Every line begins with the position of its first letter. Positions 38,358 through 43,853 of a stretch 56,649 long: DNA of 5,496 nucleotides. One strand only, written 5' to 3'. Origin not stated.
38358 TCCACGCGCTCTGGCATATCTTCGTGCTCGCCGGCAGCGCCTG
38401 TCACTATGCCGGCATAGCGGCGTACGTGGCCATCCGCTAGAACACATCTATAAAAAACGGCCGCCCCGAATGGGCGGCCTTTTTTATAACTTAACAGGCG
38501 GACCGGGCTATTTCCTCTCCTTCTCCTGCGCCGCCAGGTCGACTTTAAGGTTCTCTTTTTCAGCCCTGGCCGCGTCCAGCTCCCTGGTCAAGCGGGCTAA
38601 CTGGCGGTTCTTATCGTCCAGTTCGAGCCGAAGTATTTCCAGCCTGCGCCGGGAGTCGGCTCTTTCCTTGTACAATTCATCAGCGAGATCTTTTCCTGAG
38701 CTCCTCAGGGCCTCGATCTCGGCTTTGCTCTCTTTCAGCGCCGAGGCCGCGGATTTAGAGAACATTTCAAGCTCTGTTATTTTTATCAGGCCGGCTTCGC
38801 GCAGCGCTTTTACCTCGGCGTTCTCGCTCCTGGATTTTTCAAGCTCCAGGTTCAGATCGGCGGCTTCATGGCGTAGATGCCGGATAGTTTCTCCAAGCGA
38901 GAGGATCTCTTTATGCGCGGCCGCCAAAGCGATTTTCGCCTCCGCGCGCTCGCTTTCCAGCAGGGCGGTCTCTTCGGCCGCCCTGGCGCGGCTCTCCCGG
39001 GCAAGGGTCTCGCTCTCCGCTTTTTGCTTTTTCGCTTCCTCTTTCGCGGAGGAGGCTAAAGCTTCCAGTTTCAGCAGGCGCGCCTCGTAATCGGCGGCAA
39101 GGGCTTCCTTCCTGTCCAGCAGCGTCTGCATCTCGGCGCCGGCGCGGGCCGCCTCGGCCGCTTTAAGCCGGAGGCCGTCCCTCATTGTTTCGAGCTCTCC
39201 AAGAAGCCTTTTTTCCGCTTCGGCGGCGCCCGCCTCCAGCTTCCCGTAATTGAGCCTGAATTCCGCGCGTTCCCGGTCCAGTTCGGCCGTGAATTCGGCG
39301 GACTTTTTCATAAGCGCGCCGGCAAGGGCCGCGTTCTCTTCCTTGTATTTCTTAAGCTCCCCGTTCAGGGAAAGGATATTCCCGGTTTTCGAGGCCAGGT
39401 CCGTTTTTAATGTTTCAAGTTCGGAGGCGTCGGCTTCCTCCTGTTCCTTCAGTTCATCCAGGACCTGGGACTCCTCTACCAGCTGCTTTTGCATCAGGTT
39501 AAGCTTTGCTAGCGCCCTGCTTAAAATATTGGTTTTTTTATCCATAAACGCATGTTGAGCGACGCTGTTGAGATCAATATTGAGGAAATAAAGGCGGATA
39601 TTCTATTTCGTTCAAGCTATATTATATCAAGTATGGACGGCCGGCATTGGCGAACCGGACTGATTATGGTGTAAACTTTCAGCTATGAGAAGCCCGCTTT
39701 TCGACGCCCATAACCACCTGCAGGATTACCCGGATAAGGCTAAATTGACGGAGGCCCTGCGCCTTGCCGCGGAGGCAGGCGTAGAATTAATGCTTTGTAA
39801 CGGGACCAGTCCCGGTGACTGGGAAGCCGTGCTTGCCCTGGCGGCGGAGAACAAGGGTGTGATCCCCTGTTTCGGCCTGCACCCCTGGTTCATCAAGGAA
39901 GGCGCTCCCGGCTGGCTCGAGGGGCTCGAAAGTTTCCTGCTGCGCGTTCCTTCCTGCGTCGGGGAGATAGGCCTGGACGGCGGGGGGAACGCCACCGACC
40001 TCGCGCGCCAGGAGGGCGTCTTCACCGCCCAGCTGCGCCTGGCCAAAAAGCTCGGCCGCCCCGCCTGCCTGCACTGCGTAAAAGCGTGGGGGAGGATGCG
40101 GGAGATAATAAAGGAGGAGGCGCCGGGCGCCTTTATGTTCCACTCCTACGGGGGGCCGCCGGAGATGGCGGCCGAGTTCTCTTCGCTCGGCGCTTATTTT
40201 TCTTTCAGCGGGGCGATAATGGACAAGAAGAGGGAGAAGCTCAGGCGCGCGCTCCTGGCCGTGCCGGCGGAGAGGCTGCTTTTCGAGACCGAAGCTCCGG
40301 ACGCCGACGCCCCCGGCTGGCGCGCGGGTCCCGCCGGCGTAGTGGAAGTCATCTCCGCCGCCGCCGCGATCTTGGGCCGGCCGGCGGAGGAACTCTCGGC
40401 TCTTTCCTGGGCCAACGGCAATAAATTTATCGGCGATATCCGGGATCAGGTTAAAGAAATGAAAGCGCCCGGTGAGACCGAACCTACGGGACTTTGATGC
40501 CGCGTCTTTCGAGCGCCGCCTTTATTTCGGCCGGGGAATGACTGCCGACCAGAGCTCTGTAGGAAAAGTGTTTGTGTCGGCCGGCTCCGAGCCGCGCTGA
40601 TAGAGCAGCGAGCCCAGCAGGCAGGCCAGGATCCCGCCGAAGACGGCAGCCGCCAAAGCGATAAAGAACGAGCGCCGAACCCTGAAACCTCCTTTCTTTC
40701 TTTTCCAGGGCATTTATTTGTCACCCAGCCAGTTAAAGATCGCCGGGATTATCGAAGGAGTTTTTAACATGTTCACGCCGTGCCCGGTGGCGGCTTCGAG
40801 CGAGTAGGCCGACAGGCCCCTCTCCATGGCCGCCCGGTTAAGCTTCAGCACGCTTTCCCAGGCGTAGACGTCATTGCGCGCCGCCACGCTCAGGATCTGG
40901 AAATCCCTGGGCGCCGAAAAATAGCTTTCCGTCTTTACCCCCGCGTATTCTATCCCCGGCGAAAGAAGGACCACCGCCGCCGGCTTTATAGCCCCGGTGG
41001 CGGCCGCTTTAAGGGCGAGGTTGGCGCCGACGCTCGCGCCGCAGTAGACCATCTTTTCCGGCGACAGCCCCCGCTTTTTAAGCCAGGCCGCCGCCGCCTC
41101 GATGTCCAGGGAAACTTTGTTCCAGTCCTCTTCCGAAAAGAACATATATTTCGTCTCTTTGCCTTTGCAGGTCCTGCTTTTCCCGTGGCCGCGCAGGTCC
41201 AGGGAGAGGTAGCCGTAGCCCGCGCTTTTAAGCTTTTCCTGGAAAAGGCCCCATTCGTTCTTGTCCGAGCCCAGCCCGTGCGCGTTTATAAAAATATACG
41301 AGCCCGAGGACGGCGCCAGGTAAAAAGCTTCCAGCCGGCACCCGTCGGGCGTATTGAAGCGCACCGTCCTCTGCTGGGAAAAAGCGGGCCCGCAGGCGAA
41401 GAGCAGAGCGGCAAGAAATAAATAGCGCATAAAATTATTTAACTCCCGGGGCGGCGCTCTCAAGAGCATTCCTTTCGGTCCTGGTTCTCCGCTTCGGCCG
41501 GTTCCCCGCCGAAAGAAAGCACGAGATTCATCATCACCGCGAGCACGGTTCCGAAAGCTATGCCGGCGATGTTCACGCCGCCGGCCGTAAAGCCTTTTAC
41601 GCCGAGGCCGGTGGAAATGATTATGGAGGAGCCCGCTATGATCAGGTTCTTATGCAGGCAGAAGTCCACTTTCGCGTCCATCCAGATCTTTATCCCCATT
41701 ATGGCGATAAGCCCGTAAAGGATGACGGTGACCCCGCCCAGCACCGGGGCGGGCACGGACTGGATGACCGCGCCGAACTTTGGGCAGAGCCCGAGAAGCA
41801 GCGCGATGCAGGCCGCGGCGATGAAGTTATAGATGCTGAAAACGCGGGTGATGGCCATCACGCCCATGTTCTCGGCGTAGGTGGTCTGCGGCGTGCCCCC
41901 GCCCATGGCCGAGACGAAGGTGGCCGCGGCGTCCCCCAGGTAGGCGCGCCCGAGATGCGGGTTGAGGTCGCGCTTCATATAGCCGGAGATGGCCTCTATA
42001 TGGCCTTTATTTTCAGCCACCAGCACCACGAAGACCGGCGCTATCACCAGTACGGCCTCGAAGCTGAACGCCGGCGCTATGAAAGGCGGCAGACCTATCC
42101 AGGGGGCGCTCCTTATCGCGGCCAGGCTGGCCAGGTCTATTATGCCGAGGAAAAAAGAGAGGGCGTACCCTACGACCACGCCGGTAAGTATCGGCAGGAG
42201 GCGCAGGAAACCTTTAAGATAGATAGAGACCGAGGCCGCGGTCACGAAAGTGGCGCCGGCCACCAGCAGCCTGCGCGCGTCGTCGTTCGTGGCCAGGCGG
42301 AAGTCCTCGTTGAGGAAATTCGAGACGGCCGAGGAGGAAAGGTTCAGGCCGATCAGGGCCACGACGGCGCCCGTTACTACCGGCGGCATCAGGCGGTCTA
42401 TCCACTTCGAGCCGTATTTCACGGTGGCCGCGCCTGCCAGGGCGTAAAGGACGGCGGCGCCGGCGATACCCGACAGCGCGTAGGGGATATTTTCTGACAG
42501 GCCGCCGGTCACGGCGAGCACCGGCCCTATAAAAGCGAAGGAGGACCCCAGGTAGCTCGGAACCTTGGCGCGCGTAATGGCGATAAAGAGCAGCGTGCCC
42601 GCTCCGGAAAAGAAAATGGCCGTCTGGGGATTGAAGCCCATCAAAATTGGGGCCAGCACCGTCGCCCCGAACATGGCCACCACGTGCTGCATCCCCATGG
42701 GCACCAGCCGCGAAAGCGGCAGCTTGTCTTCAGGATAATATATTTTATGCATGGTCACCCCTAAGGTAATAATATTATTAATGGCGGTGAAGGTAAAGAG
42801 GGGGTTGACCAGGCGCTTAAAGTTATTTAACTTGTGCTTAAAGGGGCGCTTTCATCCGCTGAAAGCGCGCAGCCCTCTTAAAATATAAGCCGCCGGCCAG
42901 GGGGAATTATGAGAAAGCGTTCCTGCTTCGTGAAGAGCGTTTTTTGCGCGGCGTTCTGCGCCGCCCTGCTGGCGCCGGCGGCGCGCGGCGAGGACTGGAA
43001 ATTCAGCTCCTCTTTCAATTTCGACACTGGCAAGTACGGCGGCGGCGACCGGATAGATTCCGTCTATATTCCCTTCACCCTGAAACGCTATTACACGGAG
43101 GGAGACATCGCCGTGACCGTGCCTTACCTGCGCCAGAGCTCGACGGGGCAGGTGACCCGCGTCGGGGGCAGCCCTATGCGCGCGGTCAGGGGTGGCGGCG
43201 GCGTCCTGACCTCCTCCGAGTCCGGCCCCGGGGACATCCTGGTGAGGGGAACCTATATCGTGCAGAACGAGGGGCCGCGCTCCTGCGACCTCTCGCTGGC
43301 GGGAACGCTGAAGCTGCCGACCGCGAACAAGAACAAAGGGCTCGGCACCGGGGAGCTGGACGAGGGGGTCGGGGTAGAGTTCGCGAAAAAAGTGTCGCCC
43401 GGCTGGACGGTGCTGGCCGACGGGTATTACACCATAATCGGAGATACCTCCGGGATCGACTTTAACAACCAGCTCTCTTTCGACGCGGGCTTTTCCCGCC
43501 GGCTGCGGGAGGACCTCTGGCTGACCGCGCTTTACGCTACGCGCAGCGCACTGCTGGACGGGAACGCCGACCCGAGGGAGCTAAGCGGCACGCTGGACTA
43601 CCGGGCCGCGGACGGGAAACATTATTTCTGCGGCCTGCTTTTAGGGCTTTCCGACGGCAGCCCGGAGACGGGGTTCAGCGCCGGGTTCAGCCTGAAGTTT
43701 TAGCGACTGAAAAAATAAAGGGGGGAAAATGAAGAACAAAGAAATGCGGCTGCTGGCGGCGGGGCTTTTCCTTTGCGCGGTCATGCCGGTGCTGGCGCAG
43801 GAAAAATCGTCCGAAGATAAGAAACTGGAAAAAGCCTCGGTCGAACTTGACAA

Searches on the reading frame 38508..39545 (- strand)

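Call 69: search_protein_families(library=pfam, proteins=[window:38508-39545:-], max_evalue=0.001)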
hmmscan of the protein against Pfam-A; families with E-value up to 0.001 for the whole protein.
window:38508-39545:- (345 aa): 1 family
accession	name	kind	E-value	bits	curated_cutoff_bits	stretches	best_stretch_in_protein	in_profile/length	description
PF09762.14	CCDC93_CC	-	8.8e-06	25.4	30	1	110-325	63-291/429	CCDC93 coiled-coil domain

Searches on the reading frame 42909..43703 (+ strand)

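Call 69: search_protein_families(library=pfam, proteins=[window:42909-43703:+], max_evalue=0.001)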
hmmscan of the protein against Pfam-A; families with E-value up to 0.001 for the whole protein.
window:42909-43703:+ (264 aa): 1 family
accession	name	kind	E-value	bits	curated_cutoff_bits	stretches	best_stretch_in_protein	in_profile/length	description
PF13557.12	Phenol_MetA_deg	-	2.2e-09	38.2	22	1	68-264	43-242/242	Putative MetA-pathway of phenol degradation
